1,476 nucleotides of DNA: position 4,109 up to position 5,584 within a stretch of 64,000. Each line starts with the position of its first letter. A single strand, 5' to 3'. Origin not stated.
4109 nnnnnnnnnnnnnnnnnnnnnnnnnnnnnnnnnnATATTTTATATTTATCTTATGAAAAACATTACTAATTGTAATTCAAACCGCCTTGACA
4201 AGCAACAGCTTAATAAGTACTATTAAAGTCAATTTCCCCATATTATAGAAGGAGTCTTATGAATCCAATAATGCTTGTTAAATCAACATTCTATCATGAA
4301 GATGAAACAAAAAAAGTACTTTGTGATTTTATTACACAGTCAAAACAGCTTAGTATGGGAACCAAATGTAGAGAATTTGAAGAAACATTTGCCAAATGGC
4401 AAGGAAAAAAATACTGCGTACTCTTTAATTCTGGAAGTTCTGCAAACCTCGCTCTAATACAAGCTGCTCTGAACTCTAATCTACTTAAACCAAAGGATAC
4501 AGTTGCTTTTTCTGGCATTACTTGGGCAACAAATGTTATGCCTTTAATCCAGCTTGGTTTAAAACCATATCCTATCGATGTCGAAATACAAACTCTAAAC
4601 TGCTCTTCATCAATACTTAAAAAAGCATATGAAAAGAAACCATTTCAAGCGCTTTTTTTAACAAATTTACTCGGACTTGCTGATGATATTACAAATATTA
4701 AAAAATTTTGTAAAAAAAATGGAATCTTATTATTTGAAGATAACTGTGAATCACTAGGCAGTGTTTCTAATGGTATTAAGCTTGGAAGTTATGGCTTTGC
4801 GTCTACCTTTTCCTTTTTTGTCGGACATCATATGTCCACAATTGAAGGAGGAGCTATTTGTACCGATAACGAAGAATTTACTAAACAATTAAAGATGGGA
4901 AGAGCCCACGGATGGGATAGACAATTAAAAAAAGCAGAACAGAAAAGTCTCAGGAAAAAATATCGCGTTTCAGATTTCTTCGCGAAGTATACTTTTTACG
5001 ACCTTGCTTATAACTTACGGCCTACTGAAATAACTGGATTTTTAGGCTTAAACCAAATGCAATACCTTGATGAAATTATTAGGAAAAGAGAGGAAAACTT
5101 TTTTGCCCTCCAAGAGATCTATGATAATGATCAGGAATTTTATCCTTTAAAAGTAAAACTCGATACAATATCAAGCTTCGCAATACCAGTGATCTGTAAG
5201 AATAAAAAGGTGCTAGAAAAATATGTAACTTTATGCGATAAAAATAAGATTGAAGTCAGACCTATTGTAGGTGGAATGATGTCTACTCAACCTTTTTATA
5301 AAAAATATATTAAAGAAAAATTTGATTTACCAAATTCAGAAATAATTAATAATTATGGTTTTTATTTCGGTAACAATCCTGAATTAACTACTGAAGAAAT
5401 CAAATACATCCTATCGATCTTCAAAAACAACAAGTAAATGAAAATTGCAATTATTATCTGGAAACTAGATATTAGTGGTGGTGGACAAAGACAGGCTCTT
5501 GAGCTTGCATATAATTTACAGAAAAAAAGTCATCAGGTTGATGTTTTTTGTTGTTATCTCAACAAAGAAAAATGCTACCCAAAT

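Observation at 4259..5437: DegT-family enzyme with His in place of the PLP-lysine: a ColD/E1-type 3-dehydratase, implying a 3,6-dideoxyhexose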

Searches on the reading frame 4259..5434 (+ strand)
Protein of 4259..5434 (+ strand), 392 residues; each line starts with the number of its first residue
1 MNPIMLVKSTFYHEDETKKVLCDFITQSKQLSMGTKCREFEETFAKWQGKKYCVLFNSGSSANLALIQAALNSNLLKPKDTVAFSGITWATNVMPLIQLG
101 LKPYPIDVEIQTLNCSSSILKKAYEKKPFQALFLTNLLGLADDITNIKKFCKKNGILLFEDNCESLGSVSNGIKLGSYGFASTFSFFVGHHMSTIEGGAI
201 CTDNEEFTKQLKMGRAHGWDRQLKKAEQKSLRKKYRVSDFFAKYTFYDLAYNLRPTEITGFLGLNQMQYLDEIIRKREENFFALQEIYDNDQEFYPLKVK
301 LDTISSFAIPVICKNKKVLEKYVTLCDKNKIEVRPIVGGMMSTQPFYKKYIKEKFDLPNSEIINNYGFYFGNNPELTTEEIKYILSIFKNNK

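Call 3: search_protein_families(library=pfam, proteins=[window:4259-5434:+])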
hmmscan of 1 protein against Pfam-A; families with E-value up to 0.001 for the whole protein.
window:4259-5434:+ (392 aa): 3 families
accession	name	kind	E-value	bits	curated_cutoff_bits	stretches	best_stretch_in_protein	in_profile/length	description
PF01041.23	DegT_DnrJ_EryC1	-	1.1e-59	203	19.8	1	18-387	7-358/360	DegT/DnrJ/EryC1/StrS aminotransferase family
PF01053.26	Cys_Met_Meta_PP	-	1.9e-07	30.4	27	1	37-213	54-224/381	Cys/Met metabolism PLP-dependent enzyme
PF00266.25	Aminotran_5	-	3.8e-06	26.6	21.5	1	34-168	42-182/371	Aminotransferase class-V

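Call 4: search_protein_families(library=ncbifam, proteins=[window:4259-5434:+])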
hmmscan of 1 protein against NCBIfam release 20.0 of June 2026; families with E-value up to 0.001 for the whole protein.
window:4259-5434:+ (392 aa): 9 families
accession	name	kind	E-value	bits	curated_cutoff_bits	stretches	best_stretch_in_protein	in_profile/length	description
NF011936.0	PRK15407.1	equivalog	2e-61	208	423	1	29-390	59-434/440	lipopolysaccharide biosynthesis protein RfbH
TIGR03588.1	PseC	equivalog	1.1e-42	146.3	423.5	1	25-385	20-373/380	UDP-4-amino-4,6-dideoxy-N-acetyl-beta-L-altrosamine transaminase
TIGR04181.1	NHT_00031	hypoth_equivalog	1.4e-33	116.3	420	1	15-355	10-343/359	LegC family aminotransferase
NF008658.2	PRK11658.1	equivalog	4.2e-21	75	631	1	26-279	24-262/379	UDP-4-amino-4-deoxy-L-arabinose aminotransferase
TIGR04427.1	PLP_DesI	equivalog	4.6e-17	62.2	650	1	34-225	51-235/390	dTDP-4-dehydro-6-deoxyglucose aminotransferase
NF008687.0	PRK11706.1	equivalog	1.4e-16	60.3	375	1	24-282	20-261/375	dTDP-4-amino-4,6-dideoxygalactose transaminase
TIGR02379.1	ECA_wecE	subfamily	1.2e-12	47.3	434.85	1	27-316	23-289/376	dTDP-4-amino-4,6-dideoxy-D-glucose transaminase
TIGR00858.1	bioF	equivalog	5.5e-05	22.1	426.45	1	37-81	68-112/365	8-amino-7-oxononanoate synthase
NF005526.0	PRK07179.1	equivalog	0.00067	18.3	428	0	32-74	96-138/407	alpha-hydroxyketone-type quorum-sensing autoinducer synthase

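Call 5: search_solved_structures(query=window:4259-5434:+, max_evalue=0.001, show_alignments=4)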
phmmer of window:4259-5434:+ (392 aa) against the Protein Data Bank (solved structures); distinct sequences matched with E-value up to 0.001: 58.
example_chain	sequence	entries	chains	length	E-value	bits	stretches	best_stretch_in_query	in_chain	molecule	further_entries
2gms_A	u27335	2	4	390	4.8e-54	187.1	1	22-389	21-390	Putative pyridoxamine 5-phosphate-dependent dehydrase, Wbdk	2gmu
3b8x_A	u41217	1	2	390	5.5e-53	183.7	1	22-389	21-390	Pyridoxamine 5-phosphate-dependent dehydrase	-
2r0t_A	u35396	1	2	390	1.1e-52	182.7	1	22-389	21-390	Pyridoxamine 5-phosphate-dependent dehydrase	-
3gr9_A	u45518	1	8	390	1.2e-52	182.6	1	22-389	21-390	ColD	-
3bcx_A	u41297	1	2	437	6.5e-43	150.5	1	34-389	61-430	CDP-6-deoxy-L-threo-D-glycero-4-hexulose-3-dehydrase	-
3bb8_A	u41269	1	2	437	1.2e-41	146.4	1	34-389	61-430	CDP-4-keto-6-deoxy-D-glucose-3-dehydrase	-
9wvy_A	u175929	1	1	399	3.5e-30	108.6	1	12-346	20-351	Putative NDP-4-keto-6-deoxyglucose-3-dehydratase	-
2fn6_A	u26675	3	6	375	1.2e-25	93.7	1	15-321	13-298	AMINOTRANSFERASE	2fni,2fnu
7b0m_AAA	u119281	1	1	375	6.1e-24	88.1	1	31-360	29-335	Sugar aminotransferase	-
3bn1_A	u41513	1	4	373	5.2e-20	75.1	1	32-222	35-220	Perosamine synthetase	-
3dr7_A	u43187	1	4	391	6.2e-20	74.9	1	32-222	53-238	Putative perosamine synthetase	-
3dr4_A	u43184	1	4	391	8.5e-20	74.4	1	32-222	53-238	Putative perosamine synthetase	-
1o61_A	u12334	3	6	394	1.8e-18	70.1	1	33-286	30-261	aminotransferase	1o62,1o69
5u1z_A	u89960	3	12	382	2.2e-18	69.8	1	26-220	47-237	Putative aminotransferase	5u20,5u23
5u21_A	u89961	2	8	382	2.7e-18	69.5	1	26-220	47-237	Putative aminotransferase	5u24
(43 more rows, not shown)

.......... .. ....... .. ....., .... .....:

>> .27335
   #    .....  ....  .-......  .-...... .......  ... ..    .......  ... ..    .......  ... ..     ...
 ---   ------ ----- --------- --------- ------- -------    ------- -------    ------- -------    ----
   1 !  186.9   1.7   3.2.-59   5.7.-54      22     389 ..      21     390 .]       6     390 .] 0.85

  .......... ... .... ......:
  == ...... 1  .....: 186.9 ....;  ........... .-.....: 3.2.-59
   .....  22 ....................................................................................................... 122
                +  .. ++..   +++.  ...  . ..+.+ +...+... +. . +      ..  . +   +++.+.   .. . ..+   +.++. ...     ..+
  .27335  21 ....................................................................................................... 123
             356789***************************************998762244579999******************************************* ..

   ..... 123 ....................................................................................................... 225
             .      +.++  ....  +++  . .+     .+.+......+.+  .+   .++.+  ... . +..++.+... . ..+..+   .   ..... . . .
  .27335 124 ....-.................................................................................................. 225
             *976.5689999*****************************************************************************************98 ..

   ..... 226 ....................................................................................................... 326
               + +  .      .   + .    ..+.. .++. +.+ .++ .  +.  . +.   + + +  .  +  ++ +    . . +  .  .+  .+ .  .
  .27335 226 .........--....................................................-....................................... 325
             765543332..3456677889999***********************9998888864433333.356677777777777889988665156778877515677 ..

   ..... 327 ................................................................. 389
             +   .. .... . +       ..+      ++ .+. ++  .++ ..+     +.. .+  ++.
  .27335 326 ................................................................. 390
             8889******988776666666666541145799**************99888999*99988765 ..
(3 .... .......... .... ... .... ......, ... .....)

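Call 10: find_homologous_proteins(query=window:4259-5434:+, max_evalue=1e-20)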
Query window:4259-5434:+ (392 aa): 6883 proteins with E <= 1e-20 among 8000 candidates; the best 120 are listed.
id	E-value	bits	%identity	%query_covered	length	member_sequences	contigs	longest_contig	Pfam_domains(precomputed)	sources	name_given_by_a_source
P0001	1.8e-263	891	100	100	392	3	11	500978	PF00266.26,PF01053.27,PF01041.24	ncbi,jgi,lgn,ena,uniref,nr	ncbi:hypothetical protein A2X44_01250 [candidate division CPR3 bacterium GWF2_35_18]|uniref:DegT/Dnr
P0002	3.3e-162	558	63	98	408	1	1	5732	PF01041.24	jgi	jgi:CDP-4-dehydro-6-deoxyglucose reductase, E1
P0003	8.1e-161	553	61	99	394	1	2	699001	PF01041.24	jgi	jgi:CDP-6-deoxy-D-xylo-4-hexulose-3-dehydrase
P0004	2.2e-160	552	61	98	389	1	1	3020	PF01041.24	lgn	-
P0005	1.4e-159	549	62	98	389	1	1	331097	PF01041.24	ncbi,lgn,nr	ncbi:MAG: DegT/DnrJ/EryC1/StrS family aminotransferase [Candidatus Pacebacteria bacterium]|nr:DegT/D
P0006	4.6e-158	544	60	98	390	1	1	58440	PF01041.24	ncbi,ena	-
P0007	5.7e-158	544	61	98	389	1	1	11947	PF01041.24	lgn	-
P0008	2.8e-157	542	60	99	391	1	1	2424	PF01053.27,PF01041.24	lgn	-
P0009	3.0e-157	542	59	99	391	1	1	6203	PF01041.24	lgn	-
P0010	5.3e-156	538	59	99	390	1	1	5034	PF01041.24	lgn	-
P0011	6.0e-156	537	58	98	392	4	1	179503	PF01041.24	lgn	-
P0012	9.1e-156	537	59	99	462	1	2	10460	PF01041.24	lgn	-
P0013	2.7e-155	535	60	99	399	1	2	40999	PF01041.24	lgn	-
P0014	1.7e-154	533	59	99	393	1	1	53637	PF01041.24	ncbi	-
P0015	2.4e-154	532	59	98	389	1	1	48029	PF01053.27,PF01041.24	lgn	-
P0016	2.8e-154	532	59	99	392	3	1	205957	PF01041.24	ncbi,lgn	-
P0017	3.4e-154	532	84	71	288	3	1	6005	PF01041.24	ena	-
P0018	5.7e-154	531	58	97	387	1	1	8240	PF00266.26,PF01053.27,PF01041.24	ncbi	-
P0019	5.0e-153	528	62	98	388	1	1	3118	PF00266.26,PF01053.27,PF01041.24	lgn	-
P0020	6.8e-153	527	60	98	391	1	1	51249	PF01053.27,PF01041.24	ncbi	-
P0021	9.2e-153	527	60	98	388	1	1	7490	PF01041.24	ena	-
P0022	1.2e-152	527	60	99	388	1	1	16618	PF01053.27,PF01041.24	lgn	-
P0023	4.7e-152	525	59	99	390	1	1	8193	PF01041.24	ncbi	-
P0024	6.8e-152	524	60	99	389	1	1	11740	PF01041.24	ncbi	ncbi:MAG: DegT/DnrJ/EryC1/StrS family aminotransferase [Candidatus Falkowbacteria bacterium]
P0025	1.4e-151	523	60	98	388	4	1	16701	PF01053.27,PF01041.24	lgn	-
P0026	1.4e-151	523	59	99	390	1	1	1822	PF01041.24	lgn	-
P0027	4.9e-151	521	59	99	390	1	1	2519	PF01041.24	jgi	jgi:CDP-6-deoxy-D-xylo-4-hexulose-3-dehydrase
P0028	7.5e-151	521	60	98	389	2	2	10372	PF01041.24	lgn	-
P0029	1.5e-150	520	58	98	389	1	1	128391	PF01053.27,PF01041.24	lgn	-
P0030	1.9e-150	519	59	98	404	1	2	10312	PF01053.27,PF01041.24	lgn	-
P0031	1.7e-149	516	60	98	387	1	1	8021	PF01041.24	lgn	-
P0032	2.4e-149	516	60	98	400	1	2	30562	PF01041.24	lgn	-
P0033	8.9e-149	514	59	98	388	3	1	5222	PF00266.26,PF01053.27,PF01041.24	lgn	-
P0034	1.2e-148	513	58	99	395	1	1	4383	PF01041.24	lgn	-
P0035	1.6e-148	513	56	97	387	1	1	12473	PF01053.27,PF01041.24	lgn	-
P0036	4.2e-148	512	56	98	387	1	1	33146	PF01041.24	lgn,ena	-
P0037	4.5e-148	512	60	98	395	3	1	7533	PF01041.24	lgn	-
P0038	5.0e-148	511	59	98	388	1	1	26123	PF01041.24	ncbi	-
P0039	6.5e-148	511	57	98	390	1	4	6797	PF01041.24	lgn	-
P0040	6.6e-148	511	58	98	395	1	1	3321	PF01041.24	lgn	-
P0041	1.6e-147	510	58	97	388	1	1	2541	PF00266.26,PF01041.24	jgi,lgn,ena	-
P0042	1.6e-147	510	57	98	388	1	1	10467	PF01041.24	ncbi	-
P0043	2.8e-147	509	57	99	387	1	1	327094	PF01041.24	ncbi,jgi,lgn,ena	ncbi:MAG: DegT/DnrJ/EryC1/StrS family aminotransferase [Candidatus Adlerbacteria bacterium]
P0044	2.8e-147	509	61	98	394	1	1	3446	PF01053.27,PF01041.24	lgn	-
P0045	3.1e-147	509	58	98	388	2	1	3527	PF01041.24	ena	-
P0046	3.6e-147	509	57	98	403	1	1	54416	PF01041.24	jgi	jgi:CDP-4-dehydro-6-deoxyglucose reductase, E1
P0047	4.0e-147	508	57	98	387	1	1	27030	PF01053.27,PF01041.24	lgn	-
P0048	4.3e-147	508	57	98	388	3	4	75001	PF01053.27,PF01041.24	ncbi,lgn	-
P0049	5.6e-147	508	58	98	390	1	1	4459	PF01041.24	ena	-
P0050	6.7e-147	508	59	98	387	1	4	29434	PF01041.24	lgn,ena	-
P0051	7.0e-147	508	55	98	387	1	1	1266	PF01053.27,PF01041.24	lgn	-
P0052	9.4e-147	507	58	98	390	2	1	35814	PF01053.27,PF01041.24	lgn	-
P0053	9.9e-147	507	58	99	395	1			PF01041.24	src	-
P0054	1.2e-146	507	58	98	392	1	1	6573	PF01041.24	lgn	-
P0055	1.2e-146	507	59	98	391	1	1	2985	PF01053.27,PF01041.24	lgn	-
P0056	1.7e-146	506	58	99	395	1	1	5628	PF01041.24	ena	-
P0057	1.9e-146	506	59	99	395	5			PF01041.24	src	-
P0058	1.9e-146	506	58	99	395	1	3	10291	PF01041.24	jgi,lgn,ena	-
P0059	2.4e-146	506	58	98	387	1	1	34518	PF01041.24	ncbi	-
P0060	4.0e-146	505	58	98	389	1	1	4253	PF01041.24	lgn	-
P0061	4.9e-146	505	59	97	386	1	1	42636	PF01053.27,PF01041.24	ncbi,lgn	ncbi:MAG: DegT/DnrJ/EryC1/StrS family aminotransferase [Patescibacteria group bacterium]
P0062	5.6e-146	505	57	99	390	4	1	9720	PF01041.24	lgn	-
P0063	6.6e-146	504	57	97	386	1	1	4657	PF01041.24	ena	-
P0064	9.1e-146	504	57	99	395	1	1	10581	PF01041.24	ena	-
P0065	1.0e-145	504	57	99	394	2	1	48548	PF01053.27,PF01041.24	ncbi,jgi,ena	-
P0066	1.2e-145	504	58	98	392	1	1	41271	PF01053.27,PF01041.24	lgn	-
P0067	1.3e-145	503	56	98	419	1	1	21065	PF01041.24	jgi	jgi:CDP-4-dehydro-6-deoxyglucose reductase, E1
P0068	1.4e-145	503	57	98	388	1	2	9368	PF01053.27,PF01041.24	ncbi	-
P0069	1.7e-145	503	58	98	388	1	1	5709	PF01041.24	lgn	-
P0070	1.8e-145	503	56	98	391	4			PF01041.24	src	-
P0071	2.0e-145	503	58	98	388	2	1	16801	PF01041.24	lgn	-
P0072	2.1e-145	503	56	98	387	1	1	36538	PF01041.24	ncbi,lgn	-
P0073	2.3e-145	503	56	98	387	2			PF01053.27,PF01041.24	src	-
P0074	2.5e-145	502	57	98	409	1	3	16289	PF01053.27,PF01041.24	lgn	-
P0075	3.1e-145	502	57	98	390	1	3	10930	PF01041.24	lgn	-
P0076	4.5e-145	502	56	98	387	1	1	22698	PF01041.24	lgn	-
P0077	4.6e-145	502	58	98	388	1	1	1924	PF01053.27,PF01041.24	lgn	-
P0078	4.8e-145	502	58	98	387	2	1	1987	PF01053.27,PF01041.24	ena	-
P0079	6.3e-145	501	58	98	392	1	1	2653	PF01053.27,PF01041.24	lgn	-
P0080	6.4e-145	501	58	97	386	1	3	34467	PF01053.27,PF01041.24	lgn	-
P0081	6.9e-145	501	54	98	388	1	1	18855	PF01041.24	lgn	-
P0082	1.1e-144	500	57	98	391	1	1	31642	PF01053.27,PF01041.24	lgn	-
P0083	1.6e-144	500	58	98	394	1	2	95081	PF01041.24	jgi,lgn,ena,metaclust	metaclust:\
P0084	1.8e-144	500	58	98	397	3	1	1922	PF01041.24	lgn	-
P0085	2.0e-144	500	58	98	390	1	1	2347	PF01053.27,PF01041.24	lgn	-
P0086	2.2e-144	499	58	98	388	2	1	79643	PF01053.27,PF01041.24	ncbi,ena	-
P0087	2.3e-144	499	59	99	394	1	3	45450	PF01053.27,PF01041.24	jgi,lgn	-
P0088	2.4e-144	499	57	98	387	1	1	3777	PF01041.24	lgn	-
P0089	2.6e-144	499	59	99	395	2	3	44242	PF01053.27,PF01041.24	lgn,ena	-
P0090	2.8e-144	499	55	98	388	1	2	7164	PF01041.24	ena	-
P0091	3.0e-144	499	59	98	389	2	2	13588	PF01053.27,PF01041.24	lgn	-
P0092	3.1e-144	499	56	98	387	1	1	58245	PF01041.24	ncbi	-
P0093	3.2e-144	499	59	98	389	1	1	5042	PF00266.26,PF01053.27,PF01041.24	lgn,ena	-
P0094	3.2e-144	499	58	98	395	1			PF01041.24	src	-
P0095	3.3e-144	499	57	99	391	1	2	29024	PF01041.24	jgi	jgi:CDP-4-dehydro-6-deoxyglucose reductase, E1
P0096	3.6e-144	499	58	99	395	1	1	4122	PF01053.27,PF01041.24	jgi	-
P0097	4.0e-144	499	60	98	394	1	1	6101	PF01053.27,PF01041.24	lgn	-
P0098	4.0e-144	499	59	98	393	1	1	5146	PF01053.27,PF01041.24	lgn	-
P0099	4.3e-144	498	58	99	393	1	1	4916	PF01053.27,PF01041.24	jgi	-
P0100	4.4e-144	498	57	98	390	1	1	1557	PF01041.24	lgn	-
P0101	4.5e-144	498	55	98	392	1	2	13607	PF00266.26,PF01053.27,PF01041.24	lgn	-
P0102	4.9e-144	498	57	98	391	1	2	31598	PF00266.26,PF01053.27,PF01041.24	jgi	-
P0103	5.2e-144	498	59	98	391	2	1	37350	PF01053.27,PF01041.24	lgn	-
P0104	5.6e-144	498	58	98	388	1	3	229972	PF01041.24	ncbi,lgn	-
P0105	5.8e-144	498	57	98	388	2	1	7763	PF01041.24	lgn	-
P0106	5.8e-144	498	56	98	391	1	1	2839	PF01053.27,PF01041.24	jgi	jgi:CDP-6-deoxy-D-xylo-4-hexulose-3-dehydrase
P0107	6.5e-144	498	57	97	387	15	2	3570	PF01041.24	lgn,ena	-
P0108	6.6e-144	498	59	98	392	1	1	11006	PF01053.27,PF01041.24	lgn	-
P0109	6.8e-144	498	59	98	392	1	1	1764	PF01053.27,PF01041.24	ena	-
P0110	6.9e-144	498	56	98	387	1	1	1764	PF01053.27,PF01041.24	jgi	jgi:CDP-6-deoxy-D-xylo-4-hexulose-3-dehydrase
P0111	7.2e-144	498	58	98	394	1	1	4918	PF01053.27,PF01041.24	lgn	-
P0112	7.5e-144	498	59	98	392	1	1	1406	PF01053.27,PF01041.24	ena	-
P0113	7.6e-144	498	58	98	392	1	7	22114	PF00266.26,PF01053.27,PF01041.24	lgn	-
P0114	7.8e-144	498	57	98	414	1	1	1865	PF01041.24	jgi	-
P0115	7.9e-144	498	57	98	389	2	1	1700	PF01053.27,PF01041.24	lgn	-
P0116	8.5e-144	497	57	98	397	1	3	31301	PF01053.27,PF01041.24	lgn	-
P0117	9.1e-144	497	57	97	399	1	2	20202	PF01041.24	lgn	-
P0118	9.4e-144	497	57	98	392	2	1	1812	PF01053.27,PF01041.24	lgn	-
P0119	9.4e-144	497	58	98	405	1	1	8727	PF01053.27,PF01041.24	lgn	-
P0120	1.2e-143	497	56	98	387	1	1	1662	PF01041.24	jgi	-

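Call 19: find_encoding_contigs(protein=P0003, flank=10000, max_places=2)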
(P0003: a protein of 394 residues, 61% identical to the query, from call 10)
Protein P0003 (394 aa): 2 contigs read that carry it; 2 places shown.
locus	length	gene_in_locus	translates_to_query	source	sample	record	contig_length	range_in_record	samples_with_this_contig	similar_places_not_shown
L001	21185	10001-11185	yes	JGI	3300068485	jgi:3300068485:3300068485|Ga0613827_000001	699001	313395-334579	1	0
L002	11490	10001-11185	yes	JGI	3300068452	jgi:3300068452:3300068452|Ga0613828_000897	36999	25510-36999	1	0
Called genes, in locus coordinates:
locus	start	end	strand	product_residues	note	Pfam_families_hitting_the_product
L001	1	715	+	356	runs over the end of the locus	PF13439:Glyco_transf_4 (weak), PF20706:GT4-conflict, PF00534:Glycos_transf_1, PF13692:Glyco_trans_1_4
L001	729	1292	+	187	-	PF13489:Methyltransf_23, PF13649:Methyltransf_25, PF13847:Methyltransf_31 (weak), PF08241:Methyltransf_11, PF08242:Methyltransf_12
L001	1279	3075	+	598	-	PF13231:PMT_2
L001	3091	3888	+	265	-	PF00535:Glycos_transf_2, PF10111:Glyco_tranf_2_2 (faint), PF13641:Glyco_tranf_2_3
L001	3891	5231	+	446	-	PF01943:Polysacc_synt, PF13440:Polysacc_synt_3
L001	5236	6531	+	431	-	PF13692:Glyco_trans_1_4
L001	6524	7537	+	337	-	PF01118:Semialdhyde_dh (weak), PF01408:GFO_IDH_MocA, PF03447:NAD_binding_3 (faint), PF22725:GFO_IDH_MocA_C3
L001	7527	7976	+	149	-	PF25084:LbH_EIF2B (faint), PF25087:GMPPB_C (weak), PF00132:Hexapep, PF14602:Hexapep_2 (weak)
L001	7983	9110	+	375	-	PF01041:DegT_DnrJ_EryC1, PF00155:Aminotran_1_2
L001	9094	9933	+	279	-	PF00535:Glycos_transf_2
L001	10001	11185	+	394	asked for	PF01041:DegT_DnrJ_EryC1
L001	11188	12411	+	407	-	PF13439:Glyco_transf_4 (weak), PF20706:GT4-conflict, PF00534:Glycos_transf_1, PF13692:Glyco_trans_1_4, PF13524:Glyco_trans_1_2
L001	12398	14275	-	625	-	PF12481:DUF3700 (weak), PF13522:GATase_6, PF13537:GATase_7, PF00733:Asn_synthase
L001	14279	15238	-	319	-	PF01073:3Beta_HSD, PF01370:Epimerase, PF02719:Polysacc_synt_2, PF04321:RmlD_sub_bind, PF13460:NAD_binding_10 (weak), PF16363:GDP_Man_Dehyd, PF07993:NAD_binding_4 (weak)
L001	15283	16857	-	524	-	PF00534:Glycos_transf_1, PF13692:Glyco_trans_1_4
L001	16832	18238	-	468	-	PF00535:Glycos_transf_2, PF10111:Glyco_tranf_2_2 (faint), PF13641:Glyco_tranf_2_3 (faint), PF13632:Glyco_trans_2_3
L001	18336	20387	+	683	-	-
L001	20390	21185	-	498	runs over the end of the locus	PF01522:Polysacc_deac_1, PF00535:Glycos_transf_2, PF10111:Glyco_tranf_2_2 (weak), PF13641:Glyco_tranf_2_3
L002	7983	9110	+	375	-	PF01041:DegT_DnrJ_EryC1, PF00155:Aminotran_1_2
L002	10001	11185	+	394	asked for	PF01041:DegT_DnrJ_EryC1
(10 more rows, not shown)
